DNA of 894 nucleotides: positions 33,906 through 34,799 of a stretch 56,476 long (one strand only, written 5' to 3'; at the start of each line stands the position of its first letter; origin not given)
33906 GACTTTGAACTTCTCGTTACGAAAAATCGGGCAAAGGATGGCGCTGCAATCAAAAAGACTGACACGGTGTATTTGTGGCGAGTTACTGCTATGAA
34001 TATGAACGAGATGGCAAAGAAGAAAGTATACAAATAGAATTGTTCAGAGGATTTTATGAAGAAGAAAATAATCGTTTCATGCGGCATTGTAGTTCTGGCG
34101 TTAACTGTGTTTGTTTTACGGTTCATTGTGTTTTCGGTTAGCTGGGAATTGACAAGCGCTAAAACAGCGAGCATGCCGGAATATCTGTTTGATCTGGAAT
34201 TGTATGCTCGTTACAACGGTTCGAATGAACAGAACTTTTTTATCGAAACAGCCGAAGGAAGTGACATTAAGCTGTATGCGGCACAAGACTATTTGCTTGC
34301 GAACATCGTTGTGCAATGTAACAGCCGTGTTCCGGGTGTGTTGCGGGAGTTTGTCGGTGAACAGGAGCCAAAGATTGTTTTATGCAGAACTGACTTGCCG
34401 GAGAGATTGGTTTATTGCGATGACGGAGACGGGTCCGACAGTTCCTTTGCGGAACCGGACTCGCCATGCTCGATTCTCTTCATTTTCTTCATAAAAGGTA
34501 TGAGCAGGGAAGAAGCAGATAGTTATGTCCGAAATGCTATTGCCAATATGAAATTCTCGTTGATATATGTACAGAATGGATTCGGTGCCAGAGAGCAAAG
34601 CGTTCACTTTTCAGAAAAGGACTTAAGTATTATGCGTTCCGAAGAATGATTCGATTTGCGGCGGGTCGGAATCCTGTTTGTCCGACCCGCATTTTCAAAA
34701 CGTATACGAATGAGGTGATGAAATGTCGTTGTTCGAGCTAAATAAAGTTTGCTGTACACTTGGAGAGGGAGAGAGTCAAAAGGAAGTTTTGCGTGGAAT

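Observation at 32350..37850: Low-GC island: secreted cysteine amidase bracketed by two paralogous membrane proteins and coupled to a tandem MacB/FtsX-type ABC machine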

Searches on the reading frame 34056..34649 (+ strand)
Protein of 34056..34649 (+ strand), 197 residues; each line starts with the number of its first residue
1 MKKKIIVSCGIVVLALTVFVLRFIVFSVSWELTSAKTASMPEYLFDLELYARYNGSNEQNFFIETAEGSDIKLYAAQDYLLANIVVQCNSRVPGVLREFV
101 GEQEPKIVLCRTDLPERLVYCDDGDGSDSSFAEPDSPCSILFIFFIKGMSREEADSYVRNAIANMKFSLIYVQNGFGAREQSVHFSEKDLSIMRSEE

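Call 3: search_protein_families(library=pfam, proteins=[window:34056-34649:+], max_evalue=1)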
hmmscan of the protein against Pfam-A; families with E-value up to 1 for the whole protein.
window:34056-34649:+ (197 aa): 0 families

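Call 4: search_protein_families(library=ncbifam, proteins=[window:34056-34649:+], max_evalue=1)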
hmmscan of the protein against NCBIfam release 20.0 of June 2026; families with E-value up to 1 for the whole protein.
window:34056-34649:+ (197 aa): 0 families

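Call 8: find_homologous_proteins(query=window:34056-34649:+, max_evalue=0.001)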
Query window:34056-34649:+ (197 aa): 1 proteins with E <= 0.001 among 71 candidates.
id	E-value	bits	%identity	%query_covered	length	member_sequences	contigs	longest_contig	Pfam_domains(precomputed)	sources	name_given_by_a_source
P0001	1.9e-124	431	99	100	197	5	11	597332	-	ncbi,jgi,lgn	jgi:hypothetical protein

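Call 12: find_encoding_contigs(protein=window:34056-34649:+, flank=10000, max_places=10)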
Protein window:34056-34649:+ (197 aa): 12 contigs read that carry it; 9 places shown.
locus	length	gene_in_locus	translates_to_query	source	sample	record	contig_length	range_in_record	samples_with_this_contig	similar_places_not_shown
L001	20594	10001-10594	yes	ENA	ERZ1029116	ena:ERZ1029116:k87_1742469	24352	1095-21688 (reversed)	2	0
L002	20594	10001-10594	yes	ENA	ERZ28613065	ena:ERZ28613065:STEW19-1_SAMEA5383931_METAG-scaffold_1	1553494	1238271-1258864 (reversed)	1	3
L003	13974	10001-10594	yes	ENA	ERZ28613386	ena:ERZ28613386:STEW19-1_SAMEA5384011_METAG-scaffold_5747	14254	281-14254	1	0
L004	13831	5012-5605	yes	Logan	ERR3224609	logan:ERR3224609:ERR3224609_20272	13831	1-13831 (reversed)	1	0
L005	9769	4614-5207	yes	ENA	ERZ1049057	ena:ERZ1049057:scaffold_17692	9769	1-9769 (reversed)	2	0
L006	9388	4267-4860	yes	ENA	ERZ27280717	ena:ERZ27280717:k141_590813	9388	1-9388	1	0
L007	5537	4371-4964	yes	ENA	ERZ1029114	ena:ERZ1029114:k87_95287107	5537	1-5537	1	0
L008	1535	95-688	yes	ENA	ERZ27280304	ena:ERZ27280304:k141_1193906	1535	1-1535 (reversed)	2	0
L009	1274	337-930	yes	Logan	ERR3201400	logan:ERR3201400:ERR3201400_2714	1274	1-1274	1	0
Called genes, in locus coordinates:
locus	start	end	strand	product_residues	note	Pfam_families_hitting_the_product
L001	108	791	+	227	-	-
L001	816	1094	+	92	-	-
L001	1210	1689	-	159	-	PF07853:DUF1648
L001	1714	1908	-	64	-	-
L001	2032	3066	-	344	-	PF01145:Band_7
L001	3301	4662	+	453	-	-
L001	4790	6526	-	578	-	PF00664:ABC_membrane, PF00005:ABC_tran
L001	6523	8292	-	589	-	PF00664:ABC_membrane, PF00005:ABC_tran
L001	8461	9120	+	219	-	-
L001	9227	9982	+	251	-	PF12671:Amidase_6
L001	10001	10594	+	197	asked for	-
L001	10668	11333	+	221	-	PF00005:ABC_tran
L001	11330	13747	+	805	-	PF02687:FtsX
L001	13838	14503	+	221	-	PF00072:Response_reg, PF00486:Trans_reg_C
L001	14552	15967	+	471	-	PF16736:sCache_like (weak), PF00512:HisKA, PF02518:HATPase_c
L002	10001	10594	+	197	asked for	-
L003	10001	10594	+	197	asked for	-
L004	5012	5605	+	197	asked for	-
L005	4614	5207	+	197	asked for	-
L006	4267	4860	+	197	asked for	-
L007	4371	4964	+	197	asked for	-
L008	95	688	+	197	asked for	-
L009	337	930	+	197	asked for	-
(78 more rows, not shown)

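Call 22: search_protein_representatives(alignment_id=A1)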
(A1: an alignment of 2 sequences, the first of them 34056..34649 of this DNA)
Query: 2 sequences, 200 profile positions. Proteins with E-value up to 0.001 (for the whole library): 8; up to 1e-10: 7; up to 1e-30: 3. The best 8 are listed.
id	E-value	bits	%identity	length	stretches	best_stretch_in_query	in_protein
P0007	2.2e-113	393.2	-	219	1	1-200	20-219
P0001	6.9e-108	375.3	-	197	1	1-200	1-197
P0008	9.4e-37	143.1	-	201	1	1-193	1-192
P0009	3.2e-15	72.8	-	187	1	1-197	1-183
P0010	2.8e-14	69.7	-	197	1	1-195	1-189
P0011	3.3e-11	59.7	-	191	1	113-196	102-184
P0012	6.1e-11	58.9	-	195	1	3-194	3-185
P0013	6.9e-04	35.8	-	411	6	133-181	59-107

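Call 24: find_encoding_contigs(protein=P0008, flank=10000, max_places=4)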
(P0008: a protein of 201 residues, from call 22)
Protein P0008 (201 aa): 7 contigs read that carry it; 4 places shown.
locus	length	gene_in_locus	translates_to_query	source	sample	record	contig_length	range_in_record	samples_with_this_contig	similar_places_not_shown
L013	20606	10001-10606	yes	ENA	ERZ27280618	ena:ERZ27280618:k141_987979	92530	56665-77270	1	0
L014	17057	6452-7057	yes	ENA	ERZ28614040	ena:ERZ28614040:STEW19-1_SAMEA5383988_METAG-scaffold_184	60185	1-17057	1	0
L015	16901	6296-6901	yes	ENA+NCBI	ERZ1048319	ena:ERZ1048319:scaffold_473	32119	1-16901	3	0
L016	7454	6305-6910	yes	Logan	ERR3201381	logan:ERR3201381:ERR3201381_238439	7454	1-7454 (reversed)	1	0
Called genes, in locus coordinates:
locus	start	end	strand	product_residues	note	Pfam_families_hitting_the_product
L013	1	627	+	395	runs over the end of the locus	PF00871:Acetate_kinase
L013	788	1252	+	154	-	-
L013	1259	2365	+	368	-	-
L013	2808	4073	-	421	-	PF13482:RNase_H_2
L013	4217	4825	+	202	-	PF01330:RuvA_N, PF14520:HHH_5, PF07499:RuvA_C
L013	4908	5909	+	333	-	PF05496:RuvB_N, PF01078:Mg_chelatase (faint), PF00004:AAA, PF07728:AAA_5 (weak), PF17864:AAA_lid_4, PF05491:WHD_RuvB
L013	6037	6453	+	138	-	PF05164:ZapA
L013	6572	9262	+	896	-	PF01136:Peptidase_U32, PF12392:DUF3656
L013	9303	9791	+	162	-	-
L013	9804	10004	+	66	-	-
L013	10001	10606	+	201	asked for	-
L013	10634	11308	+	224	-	PF00005:ABC_tran, PF13304:AAA_21 (faint)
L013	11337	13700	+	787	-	PF02687:FtsX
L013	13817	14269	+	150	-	PF00293:NUDIX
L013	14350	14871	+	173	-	PF04138:GtrA_DPMS_TM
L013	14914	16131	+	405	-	PF17785:PUA_3, PF10672:Methyltrans_SAM, PF02475:TRM5-TYW2_MTfase (weak), PF03602:Cons_hypoth95, PF01170:UPF0020 (weak), PF06325:PrmA (weak), PF13847:Methyltransf_31, PF13649:Methyltransf_25, +1 more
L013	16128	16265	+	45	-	-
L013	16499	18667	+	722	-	PF06347:SH3_4 (faint), PF08239:SH3_3, PF00877:NLPC_P60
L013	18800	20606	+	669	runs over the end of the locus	-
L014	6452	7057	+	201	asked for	-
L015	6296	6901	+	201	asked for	-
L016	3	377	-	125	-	?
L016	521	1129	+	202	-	PF01330:RuvA_N, PF14520:HHH_5, PF07499:RuvA_C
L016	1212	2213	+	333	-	PF05496:RuvB_N, PF01078:Mg_chelatase (faint), PF00004:AAA, PF07728:AAA_5 (weak), PF17864:AAA_lid_4, PF05491:WHD_RuvB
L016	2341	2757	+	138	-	PF05164:ZapA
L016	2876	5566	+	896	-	PF01136:Peptidase_U32, PF12392:DUF3656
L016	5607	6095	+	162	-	-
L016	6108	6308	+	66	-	-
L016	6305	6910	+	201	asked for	-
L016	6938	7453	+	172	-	?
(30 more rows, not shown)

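Call 27: find_encoding_contigs(protein=P0009, flank=10000, max_places=3)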
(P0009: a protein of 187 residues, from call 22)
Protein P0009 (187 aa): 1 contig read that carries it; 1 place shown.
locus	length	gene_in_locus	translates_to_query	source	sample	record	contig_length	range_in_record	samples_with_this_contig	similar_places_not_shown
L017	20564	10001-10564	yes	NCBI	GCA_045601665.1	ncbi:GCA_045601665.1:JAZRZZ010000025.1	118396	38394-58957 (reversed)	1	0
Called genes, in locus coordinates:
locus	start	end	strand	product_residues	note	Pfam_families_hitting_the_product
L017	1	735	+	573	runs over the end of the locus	PF11104:PilM_2 (weak)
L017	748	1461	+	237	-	-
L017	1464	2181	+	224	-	PF07963:N_methyl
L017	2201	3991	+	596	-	-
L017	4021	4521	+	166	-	PF07963:N_methyl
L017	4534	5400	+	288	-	PF07963:N_methyl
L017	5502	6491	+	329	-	-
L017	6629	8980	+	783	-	PF00176:SNF2-rel_dom, PF00270:DEAD (weak), PF04851:ResIII (weak), PF00271:Helicase_C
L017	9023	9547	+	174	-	PF07670:Gate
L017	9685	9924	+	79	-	-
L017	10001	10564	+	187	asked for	-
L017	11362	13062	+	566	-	PF14559:TPR_19 (faint)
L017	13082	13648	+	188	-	PF01613:Flavin_Reduct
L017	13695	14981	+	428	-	PF00275:EPSP_synthase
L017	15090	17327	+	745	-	PF00403:HMA, PF00122:E1-E2_ATPase, PF00702:Hydrolase, PF08282:Hydrolase_3 (faint), PF12710:HAD (faint)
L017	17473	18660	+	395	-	PF00438:S-AdoMet_synt_N, PF02772:S-AdoMet_synt_M, PF02773:S-AdoMet_synt_C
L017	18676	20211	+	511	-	PF00672:HAMP, PF00512:HisKA, PF02518:HATPase_c, PF14501:HATPase_c_5 (weak)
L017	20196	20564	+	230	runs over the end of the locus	PF00072:Response_reg, PF00486:Trans_reg_C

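Call 28: find_encoding_contigs(protein=P0010, flank=10000, max_places=3)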
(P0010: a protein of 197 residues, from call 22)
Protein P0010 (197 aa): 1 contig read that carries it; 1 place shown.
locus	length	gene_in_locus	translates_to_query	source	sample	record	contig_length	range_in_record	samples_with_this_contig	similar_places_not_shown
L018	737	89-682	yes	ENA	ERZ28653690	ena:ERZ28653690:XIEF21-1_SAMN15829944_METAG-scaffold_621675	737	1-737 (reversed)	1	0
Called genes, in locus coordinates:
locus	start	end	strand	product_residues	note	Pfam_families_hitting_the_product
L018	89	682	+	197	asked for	-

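Call 29: find_encoding_contigs(protein=P0011, flank=10000, max_places=3)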
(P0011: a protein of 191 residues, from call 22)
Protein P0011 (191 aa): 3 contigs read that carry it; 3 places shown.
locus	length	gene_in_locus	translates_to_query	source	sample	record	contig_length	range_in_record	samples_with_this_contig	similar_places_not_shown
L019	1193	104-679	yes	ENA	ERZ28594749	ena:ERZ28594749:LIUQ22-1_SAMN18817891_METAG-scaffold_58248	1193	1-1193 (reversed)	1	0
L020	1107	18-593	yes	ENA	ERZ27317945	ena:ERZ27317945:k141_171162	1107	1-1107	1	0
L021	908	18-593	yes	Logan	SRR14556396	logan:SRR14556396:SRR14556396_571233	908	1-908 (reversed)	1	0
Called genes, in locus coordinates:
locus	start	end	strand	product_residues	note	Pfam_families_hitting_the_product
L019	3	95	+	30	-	?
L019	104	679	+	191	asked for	-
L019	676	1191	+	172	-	?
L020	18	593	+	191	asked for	-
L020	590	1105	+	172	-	?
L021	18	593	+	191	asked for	-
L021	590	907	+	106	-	?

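Call 46: predict_structure(alignment_id=A4)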
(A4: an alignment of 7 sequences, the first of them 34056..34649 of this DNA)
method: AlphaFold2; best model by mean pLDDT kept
length: 197 residues; sequences in the alignment: 7
mean_pLDDT: 86.2   pTM: 0.80
mean pLDDT of the five models: 86.2, 84.2, 83.7, 83.7, 81.3
residues with pLDDT >= 90: 90; 70-90: 93; 50-70: 13; < 50: 1
segments of 3 or more residues with pLDDT < 50: none
pLDDT, mean of each block of 10 residues (from residue 1): 77 87 82 94 82 62 84 90 92 82 90 90 82 78 95 95 94 89 91 88
secondary structure, 60 per line:
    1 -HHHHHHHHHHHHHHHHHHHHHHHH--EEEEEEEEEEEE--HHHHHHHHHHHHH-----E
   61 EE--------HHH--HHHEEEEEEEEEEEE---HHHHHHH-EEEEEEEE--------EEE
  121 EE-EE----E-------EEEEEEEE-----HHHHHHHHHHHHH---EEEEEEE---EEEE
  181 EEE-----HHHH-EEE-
elements in order: H2-25 E28-39 H42-54 E60-62 E79-90 H94-100 E102-109 E118-122 E138-145 H151-163 E167-173 E177-183 H189-192 E194-196

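Call 48: fold_search(model_id=the predicted structure, library=pdb)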
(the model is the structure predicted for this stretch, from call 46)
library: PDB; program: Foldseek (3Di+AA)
matches with E <= 10: 898; with E <= 0.001: 0
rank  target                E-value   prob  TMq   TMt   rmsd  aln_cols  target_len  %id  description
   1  7ok6_AAA              2.1e-03  0.66  0.21  0.22  13.0       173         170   11  Crystal structure of UNC119B in complex with LCK peptide (released 2021-06-09)
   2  3gqq_C                2.4e-03  0.77  0.21  0.23   7.8       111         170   12  Crystal structure of the human retinal protein 4 (unc-119 homolog A). Northeast Structural Genomics Consortium target  (released 2009-04-07)
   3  7umo_A                2.5e-03  0.90  0.22  0.24   8.2       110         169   12  Structure of Unc119-inhibitor complex. (released 2023-07-26)
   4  9gkg_E                3.2e-03  0.77  0.21  0.24   7.8       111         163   12  Crystal structure of UNC119 in complex with Squarunkin A (released 2025-01-15)
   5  7umo_E                3.4e-03  0.75  0.21  0.23   7.8       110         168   12  Structure of Unc119-inhibitor complex. (released 2023-07-26)
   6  3gqq_A                3.7e-03  0.69  0.21  0.23   7.9       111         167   12  Crystal structure of the human retinal protein 4 (unc-119 homolog A). Northeast Structural Genomics Consortium target  (released 2009-04-07)
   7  7umo_B                3.9e-03  0.77  0.21  0.24   7.9       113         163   12  Structure of Unc119-inhibitor complex. (released 2023-07-26)
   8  9gkg_K                4.1e-03  0.63  0.19  0.21   8.0       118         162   11  Crystal structure of UNC119 in complex with Squarunkin A (released 2025-01-15)
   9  3gqq_B                4.4e-03  0.72  0.21  0.22   7.9       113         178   11  Crystal structure of the human retinal protein 4 (unc-119 homolog A). Northeast Structural Genomics Consortium target  (released 2009-04-07)
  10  9nem_B                4.4e-03  0.66  0.21  0.23   7.8       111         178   12  Structure of Unc119-Farnesylated peptide complex (released 2025-09-03)
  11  9gkg_B                4.4e-03  0.60  0.19  0.21   8.1       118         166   10  Crystal structure of UNC119 in complex with Squarunkin A (released 2025-01-15)
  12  9nem_D                4.6e-03  0.66  0.19  0.22   8.6       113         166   12  Structure of Unc119-Farnesylated peptide complex (released 2025-09-03)
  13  9gkg_D                4.6e-03  0.63  0.19  0.21   8.0       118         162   11  Crystal structure of UNC119 in complex with Squarunkin A (released 2025-01-15)
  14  6h6a_G                4.9e-03  0.60  0.19  0.20   8.1       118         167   11  Crystal structure of UNC119 in complex with LCK peptide (released 2018-09-26)
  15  3udw_C                5.2e-03  0.54  0.19  0.26   8.5       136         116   10  Crystal structure of the immunoreceptor TIGIT in complex with Poliovirus receptor (PVR/CD155/necl-5) D1 domain (released 2012-03-14)
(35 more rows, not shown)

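Call 54: fold_search(model_id=the predicted structure, library=viral)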
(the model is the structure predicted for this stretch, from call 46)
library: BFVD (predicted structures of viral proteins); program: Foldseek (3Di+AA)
matches with E <= 10: 698; with E <= 0.001: 0
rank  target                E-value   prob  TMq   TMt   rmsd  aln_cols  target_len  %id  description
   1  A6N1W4                2.5e-03  1.00  0.38  0.42   9.3       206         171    9  Uncharacterized protein [Microbacterium phage Min1]
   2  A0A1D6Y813            8.9e-03  0.14  0.16  0.13  32.1       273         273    9  (no name in the UniProt tables at hand)
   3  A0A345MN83            1.1e-02  0.85  0.26  0.09   6.8       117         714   10  (no name in the UniProt tables at hand)
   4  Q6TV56                1.4e-02  0.44  0.21  0.25  18.0       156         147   10  Uncharacterized protein [Bovine papular stomatitis virus]
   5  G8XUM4                1.7e-02  0.47  0.17  0.13   7.9       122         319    6  Membrane protein A46 [Aotine betaherpesvirus 1]
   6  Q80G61                3.8e-02  0.25  0.19  0.20  16.1       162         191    6  ORF3 [Orf virus strain D1701]
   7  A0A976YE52            4.8e-02  0.77  0.36  0.40   9.3       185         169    8  (no name in the UniProt tables at hand)
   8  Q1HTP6                6.5e-02  0.33  0.26  0.21   9.2       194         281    8  X1R [Squirrelpox virus]
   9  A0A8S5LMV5            7.3e-02  0.08  0.12  0.04  23.4       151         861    8  Solute carrier family 12 protein [Podoviridae sp. ctiuS14]
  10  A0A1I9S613            7.8e-02  0.28  0.24  0.13   6.4       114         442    8  (no name in the UniProt tables at hand)
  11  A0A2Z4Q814            7.8e-02  0.21  0.20  0.24   7.7       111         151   13  (no name in the UniProt tables at hand)
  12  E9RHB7                9.9e-02  0.16  0.20  0.17  19.9       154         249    8  GP119.1 [Guinea pig cytomegalovirus (strain 22122)]
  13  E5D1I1                9.9e-02  0.07  0.12  0.08  18.6       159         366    8  Glycoprotein C (Fragment) [Suid herpesvirus 1]
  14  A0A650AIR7            1.1e-01  0.25  0.20  0.10   7.4       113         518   10  (no name in the UniProt tables at hand)
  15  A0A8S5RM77            1.2e-01  0.21  0.21  0.26  14.8       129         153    8  Uncharacterized protein [virus sp. ctn3M15]
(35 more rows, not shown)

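Call 72: search_protein_families(library=padloc, proteins=[window:34056-34649:+], max_evalue=0.01)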
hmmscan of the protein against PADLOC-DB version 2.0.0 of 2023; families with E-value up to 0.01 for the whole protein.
window:34056-34649:+ (197 aa): 0 families

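Call 73: search_protein_families(library=phrogs, proteins=[window:34056-34649:+], max_evalue=0.01)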
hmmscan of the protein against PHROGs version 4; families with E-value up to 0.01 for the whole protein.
window:34056-34649:+ (197 aa): 0 families

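Call 80: search_solved_structures(query=A2, max_evalue=10, show_alignments=2)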
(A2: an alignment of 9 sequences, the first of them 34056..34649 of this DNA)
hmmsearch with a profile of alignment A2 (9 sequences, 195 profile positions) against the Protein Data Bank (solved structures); distinct sequences matched with E-value up to 10: 3.
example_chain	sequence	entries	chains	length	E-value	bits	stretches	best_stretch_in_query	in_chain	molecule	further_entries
2n28_A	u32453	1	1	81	0.27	14.1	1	5-60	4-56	Protein Vpu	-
6nyr_A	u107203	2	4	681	0.39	13.6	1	108-171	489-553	Crov588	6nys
3ec7_A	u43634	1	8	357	0.58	13.1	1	77-124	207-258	Putative Dehydrogenase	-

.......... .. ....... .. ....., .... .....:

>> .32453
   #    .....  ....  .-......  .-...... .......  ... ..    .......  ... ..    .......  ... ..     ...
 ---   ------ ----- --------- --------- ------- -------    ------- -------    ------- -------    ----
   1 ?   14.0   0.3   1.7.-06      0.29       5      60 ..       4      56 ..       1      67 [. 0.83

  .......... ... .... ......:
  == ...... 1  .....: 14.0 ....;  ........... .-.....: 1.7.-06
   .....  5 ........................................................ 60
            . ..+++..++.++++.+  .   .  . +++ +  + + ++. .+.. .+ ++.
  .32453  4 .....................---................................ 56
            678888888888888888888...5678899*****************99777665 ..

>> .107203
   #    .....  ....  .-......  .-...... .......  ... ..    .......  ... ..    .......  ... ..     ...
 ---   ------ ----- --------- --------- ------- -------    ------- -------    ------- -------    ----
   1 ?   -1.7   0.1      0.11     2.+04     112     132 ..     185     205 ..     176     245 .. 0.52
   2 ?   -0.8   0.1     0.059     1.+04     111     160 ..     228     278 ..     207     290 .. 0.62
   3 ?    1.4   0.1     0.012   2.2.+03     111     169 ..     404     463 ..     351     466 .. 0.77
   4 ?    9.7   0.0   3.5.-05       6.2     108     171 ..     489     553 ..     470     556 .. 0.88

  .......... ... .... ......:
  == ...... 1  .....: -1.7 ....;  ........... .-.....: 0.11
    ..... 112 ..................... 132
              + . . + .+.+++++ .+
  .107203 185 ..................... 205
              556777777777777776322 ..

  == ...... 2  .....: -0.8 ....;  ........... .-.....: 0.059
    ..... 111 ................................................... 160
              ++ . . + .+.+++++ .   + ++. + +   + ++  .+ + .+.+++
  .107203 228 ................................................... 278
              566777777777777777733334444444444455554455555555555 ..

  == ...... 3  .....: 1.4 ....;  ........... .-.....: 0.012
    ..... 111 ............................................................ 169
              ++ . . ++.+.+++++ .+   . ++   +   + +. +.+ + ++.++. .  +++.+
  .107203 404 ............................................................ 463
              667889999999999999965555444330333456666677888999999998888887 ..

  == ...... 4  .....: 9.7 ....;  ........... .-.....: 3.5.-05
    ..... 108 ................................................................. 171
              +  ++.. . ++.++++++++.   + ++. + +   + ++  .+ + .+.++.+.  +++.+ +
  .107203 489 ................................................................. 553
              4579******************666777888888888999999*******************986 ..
